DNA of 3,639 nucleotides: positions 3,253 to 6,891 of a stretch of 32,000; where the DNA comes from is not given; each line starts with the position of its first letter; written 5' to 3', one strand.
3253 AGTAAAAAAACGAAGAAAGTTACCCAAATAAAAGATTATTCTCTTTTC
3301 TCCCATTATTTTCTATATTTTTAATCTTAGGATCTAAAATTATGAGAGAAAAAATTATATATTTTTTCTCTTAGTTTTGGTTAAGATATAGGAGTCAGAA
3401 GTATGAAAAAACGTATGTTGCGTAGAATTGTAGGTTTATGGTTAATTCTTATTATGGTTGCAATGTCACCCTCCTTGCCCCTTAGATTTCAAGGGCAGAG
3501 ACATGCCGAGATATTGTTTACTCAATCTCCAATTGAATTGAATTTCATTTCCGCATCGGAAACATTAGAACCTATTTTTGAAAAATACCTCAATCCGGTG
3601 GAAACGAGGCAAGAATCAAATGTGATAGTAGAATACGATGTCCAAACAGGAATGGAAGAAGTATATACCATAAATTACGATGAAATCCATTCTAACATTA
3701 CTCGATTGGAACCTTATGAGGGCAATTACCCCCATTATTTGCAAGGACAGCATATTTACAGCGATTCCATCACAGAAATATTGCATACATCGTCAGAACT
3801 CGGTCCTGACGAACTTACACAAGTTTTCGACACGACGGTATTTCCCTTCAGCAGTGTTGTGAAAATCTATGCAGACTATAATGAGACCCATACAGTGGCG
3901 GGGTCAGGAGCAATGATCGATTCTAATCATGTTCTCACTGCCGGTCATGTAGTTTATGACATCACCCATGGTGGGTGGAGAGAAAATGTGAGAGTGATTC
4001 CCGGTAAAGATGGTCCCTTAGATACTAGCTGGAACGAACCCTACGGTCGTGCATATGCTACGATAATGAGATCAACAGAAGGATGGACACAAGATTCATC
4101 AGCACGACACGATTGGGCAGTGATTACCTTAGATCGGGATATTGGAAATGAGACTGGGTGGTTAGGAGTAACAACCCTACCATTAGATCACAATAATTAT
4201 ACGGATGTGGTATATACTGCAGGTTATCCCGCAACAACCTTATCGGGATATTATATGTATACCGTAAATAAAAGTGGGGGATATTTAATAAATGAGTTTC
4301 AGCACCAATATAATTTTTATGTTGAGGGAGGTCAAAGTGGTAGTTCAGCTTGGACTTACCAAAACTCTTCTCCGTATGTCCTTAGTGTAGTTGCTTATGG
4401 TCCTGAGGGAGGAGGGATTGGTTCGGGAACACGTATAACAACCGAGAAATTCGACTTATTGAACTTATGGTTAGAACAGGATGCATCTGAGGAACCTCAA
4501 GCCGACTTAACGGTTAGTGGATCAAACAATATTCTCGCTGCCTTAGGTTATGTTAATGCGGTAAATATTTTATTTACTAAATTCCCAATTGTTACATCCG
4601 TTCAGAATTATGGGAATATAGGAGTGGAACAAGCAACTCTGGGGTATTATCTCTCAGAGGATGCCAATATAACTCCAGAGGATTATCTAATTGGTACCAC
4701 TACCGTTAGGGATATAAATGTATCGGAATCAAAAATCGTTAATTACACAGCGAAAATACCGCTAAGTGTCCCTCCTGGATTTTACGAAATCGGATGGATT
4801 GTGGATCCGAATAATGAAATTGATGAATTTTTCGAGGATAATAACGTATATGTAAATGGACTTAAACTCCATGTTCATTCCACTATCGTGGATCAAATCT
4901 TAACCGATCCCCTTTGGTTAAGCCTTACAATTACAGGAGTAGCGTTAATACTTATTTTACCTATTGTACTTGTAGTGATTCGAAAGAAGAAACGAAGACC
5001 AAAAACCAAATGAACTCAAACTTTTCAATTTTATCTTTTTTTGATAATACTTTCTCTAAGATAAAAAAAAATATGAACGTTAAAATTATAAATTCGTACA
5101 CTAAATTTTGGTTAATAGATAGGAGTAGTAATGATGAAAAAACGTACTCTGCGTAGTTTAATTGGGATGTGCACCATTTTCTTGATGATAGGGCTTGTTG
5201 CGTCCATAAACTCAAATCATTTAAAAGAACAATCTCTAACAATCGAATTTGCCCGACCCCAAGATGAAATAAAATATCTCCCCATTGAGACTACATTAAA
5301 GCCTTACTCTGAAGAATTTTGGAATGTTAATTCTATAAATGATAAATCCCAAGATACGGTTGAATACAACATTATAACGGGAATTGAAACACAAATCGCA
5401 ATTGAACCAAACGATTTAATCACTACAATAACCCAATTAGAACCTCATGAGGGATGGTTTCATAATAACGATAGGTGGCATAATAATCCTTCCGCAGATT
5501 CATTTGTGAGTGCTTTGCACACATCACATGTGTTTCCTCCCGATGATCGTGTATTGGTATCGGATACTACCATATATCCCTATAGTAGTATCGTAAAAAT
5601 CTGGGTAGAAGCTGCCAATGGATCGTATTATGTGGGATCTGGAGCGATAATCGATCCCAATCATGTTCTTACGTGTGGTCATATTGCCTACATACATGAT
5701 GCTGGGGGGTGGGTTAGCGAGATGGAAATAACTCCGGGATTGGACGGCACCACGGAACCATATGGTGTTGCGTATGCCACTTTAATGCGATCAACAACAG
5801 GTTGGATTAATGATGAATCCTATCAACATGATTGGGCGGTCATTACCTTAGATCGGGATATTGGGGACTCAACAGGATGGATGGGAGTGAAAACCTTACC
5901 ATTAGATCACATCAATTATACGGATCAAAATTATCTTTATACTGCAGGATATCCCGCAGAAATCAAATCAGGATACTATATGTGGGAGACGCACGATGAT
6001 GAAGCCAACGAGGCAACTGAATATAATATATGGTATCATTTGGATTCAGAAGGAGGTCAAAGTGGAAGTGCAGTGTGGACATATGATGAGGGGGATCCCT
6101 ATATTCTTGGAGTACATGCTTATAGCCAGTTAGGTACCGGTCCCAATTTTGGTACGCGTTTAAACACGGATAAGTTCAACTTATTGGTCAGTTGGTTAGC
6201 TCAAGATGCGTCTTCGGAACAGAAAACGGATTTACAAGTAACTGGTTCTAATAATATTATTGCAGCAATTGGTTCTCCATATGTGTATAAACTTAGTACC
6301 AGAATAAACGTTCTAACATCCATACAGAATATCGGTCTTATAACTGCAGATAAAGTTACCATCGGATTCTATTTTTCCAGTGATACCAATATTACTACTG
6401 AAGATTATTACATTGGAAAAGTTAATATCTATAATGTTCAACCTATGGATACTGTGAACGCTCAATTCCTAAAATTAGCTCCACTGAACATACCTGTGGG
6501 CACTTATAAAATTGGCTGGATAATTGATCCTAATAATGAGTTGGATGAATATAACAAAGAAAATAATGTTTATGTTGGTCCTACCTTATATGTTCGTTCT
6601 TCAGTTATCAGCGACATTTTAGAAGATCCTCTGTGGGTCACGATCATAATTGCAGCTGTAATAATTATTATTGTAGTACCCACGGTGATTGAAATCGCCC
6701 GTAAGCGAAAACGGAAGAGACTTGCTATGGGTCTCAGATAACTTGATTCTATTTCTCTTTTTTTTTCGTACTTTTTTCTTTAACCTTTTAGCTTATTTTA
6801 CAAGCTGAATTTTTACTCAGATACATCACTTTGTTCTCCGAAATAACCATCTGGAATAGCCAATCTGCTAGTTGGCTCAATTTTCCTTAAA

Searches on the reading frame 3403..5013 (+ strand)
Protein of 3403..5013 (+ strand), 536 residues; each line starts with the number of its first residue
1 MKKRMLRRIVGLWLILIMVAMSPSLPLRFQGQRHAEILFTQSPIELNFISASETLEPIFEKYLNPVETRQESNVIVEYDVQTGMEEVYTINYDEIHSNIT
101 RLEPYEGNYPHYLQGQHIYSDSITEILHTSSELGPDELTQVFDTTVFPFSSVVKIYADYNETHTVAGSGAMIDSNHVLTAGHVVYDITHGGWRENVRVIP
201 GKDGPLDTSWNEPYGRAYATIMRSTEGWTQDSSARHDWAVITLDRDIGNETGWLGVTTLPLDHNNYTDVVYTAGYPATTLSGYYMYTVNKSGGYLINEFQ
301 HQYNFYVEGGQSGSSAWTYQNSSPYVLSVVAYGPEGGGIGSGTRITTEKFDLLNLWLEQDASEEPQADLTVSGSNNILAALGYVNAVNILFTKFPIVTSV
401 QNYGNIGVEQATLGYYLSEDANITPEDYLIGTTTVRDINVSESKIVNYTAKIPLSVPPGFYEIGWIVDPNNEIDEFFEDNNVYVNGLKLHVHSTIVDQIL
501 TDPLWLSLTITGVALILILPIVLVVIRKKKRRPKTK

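Call 11: search_protein_families(library=pfam, proteins=[window:3403-5013:+], max_evalue=0.01)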
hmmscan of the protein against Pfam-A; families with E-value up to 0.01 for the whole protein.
window:3403-5013:+ (536 aa): 3 families
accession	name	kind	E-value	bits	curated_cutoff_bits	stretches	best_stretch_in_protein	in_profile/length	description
PF07705.17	CARDB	-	3.5e-08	34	22.7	1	393-484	20-100/101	CARDB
PF00089.32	Trypsin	-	2.9e-07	31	20.6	1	164-289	24-143/220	Trypsin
PF13365.12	Trypsin_2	-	4.6e-05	24.6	27.6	1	167-318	1-136/144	Trypsin-like peptidase domain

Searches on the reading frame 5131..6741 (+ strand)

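Call 11: search_protein_families(library=pfam, proteins=[window:5131-6741:+], max_evalue=0.01)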
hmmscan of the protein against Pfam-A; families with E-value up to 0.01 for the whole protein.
window:5131-6741:+ (536 aa): 3 families
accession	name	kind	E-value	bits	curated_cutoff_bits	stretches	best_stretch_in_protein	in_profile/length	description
PF07705.17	CARDB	-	3.1e-06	27.8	22.7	1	389-481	18-99/101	CARDB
PF13365.12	Trypsin_2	-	8.7e-06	27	27.6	1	169-321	1-139/144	Trypsin-like peptidase domain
PF00089.32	Trypsin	-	0.00049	20.4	20.6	1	159-255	16-111/220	Trypsin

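Call 44: search_protein_families(library=ncbifam, proteins=[window:5131-6741:+], max_evalue=0.01)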
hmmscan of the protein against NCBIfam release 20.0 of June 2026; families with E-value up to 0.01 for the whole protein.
window:5131-6741:+ (536 aa): 1 family
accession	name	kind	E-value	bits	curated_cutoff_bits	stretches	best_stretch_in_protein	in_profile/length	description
NF052324.1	PorU_rel_Nterm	equivalog_domain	0.0036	15.5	450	1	363-479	768-879/879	putative type IX secretion system sortase PorU2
